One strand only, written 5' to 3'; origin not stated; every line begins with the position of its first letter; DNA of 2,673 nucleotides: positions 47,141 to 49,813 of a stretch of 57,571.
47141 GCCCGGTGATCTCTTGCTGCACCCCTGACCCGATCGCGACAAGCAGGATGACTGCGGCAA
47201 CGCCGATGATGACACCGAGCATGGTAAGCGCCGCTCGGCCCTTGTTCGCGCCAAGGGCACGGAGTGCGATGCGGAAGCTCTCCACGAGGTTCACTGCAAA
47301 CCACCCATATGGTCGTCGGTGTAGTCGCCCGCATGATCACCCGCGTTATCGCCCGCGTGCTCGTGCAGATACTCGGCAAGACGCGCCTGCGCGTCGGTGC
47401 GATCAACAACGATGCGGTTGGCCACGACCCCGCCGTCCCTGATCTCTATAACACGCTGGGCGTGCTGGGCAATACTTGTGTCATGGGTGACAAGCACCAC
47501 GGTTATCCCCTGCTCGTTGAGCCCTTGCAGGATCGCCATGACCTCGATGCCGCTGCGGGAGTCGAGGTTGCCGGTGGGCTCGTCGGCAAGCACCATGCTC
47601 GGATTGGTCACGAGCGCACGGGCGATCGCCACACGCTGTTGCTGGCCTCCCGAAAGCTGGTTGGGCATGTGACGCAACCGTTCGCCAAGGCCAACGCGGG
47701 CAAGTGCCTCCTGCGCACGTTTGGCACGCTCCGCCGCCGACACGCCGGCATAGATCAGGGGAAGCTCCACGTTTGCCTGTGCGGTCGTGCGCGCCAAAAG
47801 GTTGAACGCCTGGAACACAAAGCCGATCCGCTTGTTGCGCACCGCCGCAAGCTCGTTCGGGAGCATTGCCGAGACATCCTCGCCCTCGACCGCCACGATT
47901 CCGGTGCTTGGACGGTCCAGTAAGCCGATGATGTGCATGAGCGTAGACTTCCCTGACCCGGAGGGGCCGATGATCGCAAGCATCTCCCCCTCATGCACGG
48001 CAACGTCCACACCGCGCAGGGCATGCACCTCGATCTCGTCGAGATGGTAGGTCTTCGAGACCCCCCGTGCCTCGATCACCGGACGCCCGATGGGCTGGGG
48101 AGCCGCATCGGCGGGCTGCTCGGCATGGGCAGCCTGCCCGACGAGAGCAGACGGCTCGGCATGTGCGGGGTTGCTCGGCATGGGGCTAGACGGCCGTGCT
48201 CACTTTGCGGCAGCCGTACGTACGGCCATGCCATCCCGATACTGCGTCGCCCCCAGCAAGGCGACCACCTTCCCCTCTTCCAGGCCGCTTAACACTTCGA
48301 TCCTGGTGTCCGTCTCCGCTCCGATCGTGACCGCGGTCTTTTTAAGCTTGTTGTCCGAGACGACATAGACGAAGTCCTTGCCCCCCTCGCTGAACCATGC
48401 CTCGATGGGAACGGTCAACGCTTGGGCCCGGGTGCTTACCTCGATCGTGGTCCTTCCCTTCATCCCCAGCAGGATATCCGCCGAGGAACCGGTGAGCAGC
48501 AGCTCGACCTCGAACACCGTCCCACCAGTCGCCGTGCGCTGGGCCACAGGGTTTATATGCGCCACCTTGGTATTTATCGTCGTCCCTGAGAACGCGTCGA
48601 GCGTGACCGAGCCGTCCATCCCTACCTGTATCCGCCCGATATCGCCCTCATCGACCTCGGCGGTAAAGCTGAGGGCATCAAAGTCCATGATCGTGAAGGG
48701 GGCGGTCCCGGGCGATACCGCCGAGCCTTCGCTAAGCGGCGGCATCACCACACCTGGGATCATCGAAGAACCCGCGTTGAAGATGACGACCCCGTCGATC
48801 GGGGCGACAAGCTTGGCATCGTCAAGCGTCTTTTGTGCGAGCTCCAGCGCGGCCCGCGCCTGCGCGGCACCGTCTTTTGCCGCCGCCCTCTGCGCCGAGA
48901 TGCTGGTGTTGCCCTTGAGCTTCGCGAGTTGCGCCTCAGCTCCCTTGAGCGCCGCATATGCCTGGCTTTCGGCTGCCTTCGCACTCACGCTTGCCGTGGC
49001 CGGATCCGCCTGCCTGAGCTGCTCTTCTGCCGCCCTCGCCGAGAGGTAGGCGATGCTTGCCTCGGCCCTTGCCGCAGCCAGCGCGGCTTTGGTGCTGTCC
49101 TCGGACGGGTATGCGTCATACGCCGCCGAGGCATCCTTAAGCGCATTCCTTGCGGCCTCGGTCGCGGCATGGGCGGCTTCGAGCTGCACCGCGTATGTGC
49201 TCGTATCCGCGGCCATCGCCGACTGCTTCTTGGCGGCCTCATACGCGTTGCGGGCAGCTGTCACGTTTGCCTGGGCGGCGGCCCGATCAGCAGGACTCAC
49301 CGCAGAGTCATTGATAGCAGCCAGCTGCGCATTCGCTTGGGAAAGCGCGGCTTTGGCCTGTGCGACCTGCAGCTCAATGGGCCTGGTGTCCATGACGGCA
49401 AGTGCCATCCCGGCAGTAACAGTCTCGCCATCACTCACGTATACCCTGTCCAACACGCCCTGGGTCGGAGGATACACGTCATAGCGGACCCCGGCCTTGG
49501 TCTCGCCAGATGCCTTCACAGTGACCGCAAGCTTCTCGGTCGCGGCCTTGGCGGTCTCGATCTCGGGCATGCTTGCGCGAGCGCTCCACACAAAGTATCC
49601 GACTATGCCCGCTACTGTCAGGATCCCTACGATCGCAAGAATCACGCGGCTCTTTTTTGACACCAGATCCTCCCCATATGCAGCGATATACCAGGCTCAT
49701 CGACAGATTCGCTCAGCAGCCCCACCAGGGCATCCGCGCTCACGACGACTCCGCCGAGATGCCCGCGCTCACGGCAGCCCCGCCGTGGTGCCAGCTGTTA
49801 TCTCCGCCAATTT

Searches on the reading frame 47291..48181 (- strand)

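Call 8: search_protein_families(library=pfam, proteins=[window:47291-48181:-], max_evalue=0.001)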
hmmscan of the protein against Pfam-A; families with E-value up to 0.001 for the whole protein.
window:47291-48181:- (296 aa): 4 families
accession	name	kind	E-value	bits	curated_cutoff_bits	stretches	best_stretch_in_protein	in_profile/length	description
PF00005.33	ABC_tran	-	3e-34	119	25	1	55-203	1-136/137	ABC transporter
PF02463.25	SMC_N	-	6e-06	26.3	40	1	64-248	23-212/220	RecF/RecN/SMC N terminal domain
PF13304.12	AAA_21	-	1.4e-05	25.7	27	0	68-89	2-23/304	AAA domain, putative AbiEii toxin, Type IV TA system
PF13555.12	AAA_29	-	3.8e-05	23.8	27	1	54-82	11-39/61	P-loop containing region of AAA domain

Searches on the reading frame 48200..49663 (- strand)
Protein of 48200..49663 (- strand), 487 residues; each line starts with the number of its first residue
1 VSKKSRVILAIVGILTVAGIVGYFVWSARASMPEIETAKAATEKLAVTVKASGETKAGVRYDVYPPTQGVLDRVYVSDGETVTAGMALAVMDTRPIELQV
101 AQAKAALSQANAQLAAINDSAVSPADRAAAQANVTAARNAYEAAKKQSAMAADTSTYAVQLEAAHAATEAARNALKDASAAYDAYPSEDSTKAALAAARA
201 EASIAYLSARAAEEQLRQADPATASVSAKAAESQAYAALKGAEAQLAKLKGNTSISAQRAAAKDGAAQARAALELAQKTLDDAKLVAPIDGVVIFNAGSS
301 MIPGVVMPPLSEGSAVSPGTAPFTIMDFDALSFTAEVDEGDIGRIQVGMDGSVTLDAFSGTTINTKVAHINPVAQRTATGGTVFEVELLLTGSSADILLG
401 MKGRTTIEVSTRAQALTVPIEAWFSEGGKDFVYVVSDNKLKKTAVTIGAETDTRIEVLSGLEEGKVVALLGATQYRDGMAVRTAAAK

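Call 9: search_protein_families(library=pfam, proteins=[window:48200-49663:-], max_evalue=0.001)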
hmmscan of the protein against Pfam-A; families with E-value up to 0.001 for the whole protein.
window:48200-49663:- (487 aa): 2 families
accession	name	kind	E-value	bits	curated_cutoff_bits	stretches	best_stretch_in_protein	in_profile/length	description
PF16576.10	HlyD_D23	-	4.6e-12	46.1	30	1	189-376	15-190/214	Barrel-sandwich domain of CusB or HlyD membrane-fusion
PF13437.12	HlyD_3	-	2e-08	35.4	22.2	1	285-398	2-104/106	HlyD family secretion protein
